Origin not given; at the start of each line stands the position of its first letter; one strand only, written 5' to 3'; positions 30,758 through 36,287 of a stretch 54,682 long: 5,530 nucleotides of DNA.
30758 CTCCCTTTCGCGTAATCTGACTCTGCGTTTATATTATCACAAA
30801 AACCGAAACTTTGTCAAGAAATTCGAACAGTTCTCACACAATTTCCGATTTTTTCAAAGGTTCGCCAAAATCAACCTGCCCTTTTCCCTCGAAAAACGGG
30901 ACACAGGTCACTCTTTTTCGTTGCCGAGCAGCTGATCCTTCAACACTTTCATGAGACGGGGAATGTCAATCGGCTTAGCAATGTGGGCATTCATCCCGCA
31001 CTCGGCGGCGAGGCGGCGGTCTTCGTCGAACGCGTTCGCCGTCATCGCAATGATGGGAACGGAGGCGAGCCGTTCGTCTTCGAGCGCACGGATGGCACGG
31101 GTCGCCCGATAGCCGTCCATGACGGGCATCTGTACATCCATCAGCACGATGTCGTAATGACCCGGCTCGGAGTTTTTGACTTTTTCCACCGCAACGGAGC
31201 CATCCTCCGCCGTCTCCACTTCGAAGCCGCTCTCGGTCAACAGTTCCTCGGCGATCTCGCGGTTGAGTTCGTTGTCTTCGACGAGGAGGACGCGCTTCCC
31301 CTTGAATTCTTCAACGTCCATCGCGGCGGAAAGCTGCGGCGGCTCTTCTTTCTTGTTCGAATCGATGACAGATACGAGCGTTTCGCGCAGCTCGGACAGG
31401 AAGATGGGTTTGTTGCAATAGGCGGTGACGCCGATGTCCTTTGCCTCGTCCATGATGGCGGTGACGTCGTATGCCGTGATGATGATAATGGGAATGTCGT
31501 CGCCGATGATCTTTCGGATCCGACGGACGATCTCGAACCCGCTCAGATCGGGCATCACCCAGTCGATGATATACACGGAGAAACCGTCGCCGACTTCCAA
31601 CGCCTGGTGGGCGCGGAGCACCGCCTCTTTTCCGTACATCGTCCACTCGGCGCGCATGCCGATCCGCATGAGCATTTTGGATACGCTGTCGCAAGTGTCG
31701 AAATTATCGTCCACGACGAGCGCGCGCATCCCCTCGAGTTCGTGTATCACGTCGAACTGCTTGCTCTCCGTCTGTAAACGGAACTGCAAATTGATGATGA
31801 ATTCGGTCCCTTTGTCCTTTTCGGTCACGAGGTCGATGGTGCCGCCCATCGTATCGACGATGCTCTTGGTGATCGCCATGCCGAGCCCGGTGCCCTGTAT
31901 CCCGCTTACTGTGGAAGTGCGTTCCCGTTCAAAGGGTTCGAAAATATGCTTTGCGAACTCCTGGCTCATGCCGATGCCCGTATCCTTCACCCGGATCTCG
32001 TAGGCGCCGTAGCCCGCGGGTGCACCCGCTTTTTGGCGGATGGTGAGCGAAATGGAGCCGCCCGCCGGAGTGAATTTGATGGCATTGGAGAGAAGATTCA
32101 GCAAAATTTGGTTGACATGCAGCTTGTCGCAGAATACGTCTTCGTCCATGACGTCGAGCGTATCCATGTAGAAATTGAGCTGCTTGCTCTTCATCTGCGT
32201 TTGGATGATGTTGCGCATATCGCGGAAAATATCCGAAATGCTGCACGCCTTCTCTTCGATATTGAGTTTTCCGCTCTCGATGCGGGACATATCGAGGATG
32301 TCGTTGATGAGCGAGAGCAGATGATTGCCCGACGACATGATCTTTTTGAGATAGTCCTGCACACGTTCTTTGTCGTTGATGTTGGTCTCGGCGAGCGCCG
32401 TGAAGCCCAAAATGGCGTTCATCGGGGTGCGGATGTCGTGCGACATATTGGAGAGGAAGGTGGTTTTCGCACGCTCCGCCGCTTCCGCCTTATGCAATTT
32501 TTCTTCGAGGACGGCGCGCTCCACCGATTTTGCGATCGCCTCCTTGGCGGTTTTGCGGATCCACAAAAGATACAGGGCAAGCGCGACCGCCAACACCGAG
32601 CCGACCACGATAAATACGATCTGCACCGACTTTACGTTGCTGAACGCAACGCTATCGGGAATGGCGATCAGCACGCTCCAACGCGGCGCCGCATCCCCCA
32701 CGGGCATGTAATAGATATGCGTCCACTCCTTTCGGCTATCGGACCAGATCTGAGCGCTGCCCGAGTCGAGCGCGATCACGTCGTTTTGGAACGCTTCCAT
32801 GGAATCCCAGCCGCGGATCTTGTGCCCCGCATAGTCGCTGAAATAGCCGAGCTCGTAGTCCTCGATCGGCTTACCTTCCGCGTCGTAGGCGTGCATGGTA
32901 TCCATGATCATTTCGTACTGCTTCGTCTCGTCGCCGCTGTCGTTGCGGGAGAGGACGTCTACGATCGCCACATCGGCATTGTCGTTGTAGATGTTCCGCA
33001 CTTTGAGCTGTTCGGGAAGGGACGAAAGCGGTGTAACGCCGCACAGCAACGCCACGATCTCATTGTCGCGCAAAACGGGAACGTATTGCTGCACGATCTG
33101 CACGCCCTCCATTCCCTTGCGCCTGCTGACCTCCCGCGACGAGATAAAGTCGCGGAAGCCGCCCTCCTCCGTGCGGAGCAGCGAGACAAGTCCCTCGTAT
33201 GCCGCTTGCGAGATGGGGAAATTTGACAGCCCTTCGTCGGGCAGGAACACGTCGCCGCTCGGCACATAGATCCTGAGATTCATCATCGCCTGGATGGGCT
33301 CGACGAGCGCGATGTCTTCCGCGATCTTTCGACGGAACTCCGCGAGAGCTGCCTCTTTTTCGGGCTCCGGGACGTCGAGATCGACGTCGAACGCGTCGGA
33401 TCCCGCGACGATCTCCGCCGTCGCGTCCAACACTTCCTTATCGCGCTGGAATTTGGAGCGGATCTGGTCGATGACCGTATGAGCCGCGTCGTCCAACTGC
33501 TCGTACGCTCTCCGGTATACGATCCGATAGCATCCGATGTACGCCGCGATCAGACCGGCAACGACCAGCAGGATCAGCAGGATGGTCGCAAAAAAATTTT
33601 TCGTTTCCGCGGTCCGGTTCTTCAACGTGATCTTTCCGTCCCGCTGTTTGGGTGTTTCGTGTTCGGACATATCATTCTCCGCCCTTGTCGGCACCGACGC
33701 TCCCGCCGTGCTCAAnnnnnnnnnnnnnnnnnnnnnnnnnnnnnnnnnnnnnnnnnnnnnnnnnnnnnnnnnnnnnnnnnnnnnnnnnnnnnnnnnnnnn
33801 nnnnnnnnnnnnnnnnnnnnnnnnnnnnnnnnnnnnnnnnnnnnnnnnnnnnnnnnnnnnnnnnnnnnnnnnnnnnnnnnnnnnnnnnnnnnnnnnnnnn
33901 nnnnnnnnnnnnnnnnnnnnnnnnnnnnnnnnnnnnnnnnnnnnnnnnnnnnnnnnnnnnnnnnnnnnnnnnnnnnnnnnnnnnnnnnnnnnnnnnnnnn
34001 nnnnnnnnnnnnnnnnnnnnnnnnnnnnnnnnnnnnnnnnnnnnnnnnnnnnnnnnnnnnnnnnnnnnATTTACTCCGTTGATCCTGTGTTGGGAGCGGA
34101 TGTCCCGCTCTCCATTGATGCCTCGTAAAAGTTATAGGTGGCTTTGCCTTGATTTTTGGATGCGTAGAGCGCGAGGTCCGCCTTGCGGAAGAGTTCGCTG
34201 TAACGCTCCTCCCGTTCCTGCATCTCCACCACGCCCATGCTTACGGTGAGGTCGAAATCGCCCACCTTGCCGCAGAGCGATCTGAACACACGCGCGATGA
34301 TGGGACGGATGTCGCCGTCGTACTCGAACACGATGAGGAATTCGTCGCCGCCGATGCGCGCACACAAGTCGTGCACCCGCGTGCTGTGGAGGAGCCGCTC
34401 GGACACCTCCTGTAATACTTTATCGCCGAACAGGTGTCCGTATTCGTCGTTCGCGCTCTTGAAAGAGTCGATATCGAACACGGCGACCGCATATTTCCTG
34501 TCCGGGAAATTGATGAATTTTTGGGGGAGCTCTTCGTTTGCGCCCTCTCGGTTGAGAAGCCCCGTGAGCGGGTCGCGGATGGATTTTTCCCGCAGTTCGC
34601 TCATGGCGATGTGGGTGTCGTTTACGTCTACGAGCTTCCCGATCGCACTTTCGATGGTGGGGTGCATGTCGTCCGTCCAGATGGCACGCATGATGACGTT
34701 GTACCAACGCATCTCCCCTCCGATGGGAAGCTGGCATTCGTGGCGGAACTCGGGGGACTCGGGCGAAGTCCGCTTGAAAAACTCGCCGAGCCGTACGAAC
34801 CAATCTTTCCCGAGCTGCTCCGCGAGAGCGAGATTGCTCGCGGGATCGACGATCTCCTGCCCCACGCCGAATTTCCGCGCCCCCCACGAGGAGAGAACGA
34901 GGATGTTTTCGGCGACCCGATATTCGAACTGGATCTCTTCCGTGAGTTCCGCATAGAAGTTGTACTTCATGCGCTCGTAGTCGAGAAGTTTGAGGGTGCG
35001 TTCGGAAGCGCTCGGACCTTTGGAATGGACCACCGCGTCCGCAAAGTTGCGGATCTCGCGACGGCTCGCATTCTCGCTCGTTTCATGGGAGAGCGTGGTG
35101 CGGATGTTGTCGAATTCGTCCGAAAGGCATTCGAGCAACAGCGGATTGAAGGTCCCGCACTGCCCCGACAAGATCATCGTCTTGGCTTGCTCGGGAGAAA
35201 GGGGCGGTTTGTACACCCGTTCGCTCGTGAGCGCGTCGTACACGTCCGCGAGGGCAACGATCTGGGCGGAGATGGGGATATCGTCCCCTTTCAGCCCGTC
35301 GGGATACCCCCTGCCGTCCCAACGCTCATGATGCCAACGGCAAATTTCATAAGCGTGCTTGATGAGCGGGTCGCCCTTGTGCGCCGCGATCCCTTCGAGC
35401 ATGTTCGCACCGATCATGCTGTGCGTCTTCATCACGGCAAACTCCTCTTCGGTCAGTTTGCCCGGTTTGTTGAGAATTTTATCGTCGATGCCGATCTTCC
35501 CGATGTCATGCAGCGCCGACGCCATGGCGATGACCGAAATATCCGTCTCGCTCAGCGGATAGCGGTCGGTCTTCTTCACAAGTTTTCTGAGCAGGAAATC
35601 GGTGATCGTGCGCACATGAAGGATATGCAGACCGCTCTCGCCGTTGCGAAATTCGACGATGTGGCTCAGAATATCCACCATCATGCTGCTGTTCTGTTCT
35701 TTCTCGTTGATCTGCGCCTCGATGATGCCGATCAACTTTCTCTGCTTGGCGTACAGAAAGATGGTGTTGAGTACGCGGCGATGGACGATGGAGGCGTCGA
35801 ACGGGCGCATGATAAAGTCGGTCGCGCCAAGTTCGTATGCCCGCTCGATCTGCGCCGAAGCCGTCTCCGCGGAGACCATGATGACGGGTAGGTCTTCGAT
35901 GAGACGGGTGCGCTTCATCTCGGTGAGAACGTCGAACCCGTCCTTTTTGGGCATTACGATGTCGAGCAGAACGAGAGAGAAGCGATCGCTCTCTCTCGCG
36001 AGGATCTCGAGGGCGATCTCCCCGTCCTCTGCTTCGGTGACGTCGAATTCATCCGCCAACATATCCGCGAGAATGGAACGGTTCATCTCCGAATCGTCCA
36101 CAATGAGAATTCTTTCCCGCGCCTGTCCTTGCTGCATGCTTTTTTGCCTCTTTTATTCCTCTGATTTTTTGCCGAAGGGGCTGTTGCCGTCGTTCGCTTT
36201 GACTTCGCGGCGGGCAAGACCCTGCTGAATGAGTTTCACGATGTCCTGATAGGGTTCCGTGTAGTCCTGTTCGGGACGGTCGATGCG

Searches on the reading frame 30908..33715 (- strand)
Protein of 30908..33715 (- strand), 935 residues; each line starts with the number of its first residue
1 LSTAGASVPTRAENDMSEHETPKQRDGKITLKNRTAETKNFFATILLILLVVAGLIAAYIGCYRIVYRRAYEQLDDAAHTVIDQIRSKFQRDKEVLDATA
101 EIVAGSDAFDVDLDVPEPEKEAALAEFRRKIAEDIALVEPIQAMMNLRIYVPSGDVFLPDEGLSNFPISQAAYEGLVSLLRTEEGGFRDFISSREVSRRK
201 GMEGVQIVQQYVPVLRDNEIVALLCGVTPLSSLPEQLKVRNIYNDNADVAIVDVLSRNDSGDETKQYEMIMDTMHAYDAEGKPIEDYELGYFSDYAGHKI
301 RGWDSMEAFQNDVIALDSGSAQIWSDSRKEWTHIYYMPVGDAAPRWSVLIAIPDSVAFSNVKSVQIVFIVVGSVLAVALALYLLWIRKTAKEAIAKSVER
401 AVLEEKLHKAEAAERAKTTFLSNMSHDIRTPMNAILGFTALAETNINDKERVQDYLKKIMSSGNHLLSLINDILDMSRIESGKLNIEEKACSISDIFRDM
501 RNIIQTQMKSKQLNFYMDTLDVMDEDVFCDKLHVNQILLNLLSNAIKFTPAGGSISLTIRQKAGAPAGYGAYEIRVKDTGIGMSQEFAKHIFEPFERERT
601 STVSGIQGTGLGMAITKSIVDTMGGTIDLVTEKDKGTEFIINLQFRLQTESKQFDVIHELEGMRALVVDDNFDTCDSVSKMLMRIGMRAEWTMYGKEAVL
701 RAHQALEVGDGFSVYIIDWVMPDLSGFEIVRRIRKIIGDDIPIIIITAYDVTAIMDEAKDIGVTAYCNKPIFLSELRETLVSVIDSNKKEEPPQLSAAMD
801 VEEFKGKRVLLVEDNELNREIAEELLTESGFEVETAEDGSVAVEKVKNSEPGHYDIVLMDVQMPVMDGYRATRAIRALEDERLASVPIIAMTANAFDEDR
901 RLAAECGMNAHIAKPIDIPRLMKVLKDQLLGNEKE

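Call 25: search_protein_families(library=pfam, max_evalue=0.001, proteins=[window:30908-33715:-])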
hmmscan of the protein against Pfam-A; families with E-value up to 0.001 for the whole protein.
window:30908-33715:- (935 aa): 3 families
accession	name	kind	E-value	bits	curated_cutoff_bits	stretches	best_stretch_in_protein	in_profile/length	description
PF00072.30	Response_reg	-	1.7e-43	147.8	30.2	2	809-925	1-110/111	Response regulator receiver domain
PF02518.31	HATPase_c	-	2.4e-27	96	26.4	1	530-645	2-109/111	Histidine kinase-, DNA gyrase B-, and HSP90-like ATPase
PF00512.31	HisKA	-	1.4e-20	73.6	26.9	1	416-482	1-66/66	His Kinase A (phospho-acceptor) domain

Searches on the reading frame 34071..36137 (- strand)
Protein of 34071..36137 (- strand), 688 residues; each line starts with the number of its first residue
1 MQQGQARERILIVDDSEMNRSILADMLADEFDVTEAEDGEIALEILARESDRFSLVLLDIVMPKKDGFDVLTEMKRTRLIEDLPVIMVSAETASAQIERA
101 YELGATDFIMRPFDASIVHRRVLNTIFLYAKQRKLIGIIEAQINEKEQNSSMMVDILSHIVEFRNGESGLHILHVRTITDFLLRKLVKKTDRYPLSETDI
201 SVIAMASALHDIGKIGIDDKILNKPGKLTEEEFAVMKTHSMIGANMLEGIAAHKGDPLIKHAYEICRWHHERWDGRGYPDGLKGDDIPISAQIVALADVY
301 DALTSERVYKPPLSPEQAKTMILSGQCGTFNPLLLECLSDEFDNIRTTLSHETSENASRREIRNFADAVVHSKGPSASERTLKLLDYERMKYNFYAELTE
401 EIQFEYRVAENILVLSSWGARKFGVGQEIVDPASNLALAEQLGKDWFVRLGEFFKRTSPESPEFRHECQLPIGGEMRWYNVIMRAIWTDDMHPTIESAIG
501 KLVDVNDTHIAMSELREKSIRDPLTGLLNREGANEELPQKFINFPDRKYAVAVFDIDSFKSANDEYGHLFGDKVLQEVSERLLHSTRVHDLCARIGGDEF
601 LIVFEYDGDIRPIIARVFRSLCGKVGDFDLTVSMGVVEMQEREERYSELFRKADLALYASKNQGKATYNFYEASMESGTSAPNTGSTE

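Call 25: search_protein_families(library=pfam, max_evalue=0.001, proteins=[window:34071-36137:-])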
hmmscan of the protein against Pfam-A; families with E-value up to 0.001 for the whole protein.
window:34071-36137:- (688 aa): 4 families
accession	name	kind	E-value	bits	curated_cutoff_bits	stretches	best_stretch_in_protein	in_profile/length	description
PF00990.26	GGDEF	-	1.9e-32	112.7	23.8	1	520-665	2-159/161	Diguanylate cyclase, GGDEF domain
PF13487.12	HD_5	-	7e-26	91.4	27.2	1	201-322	40-158/170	HD domain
PF00072.30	Response_reg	-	1.3e-23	83.7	30.2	1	10-120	1-108/111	Response regulator receiver domain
PF01966.28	HD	-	5e-18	65.9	22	1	182-302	11-115/116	HD domain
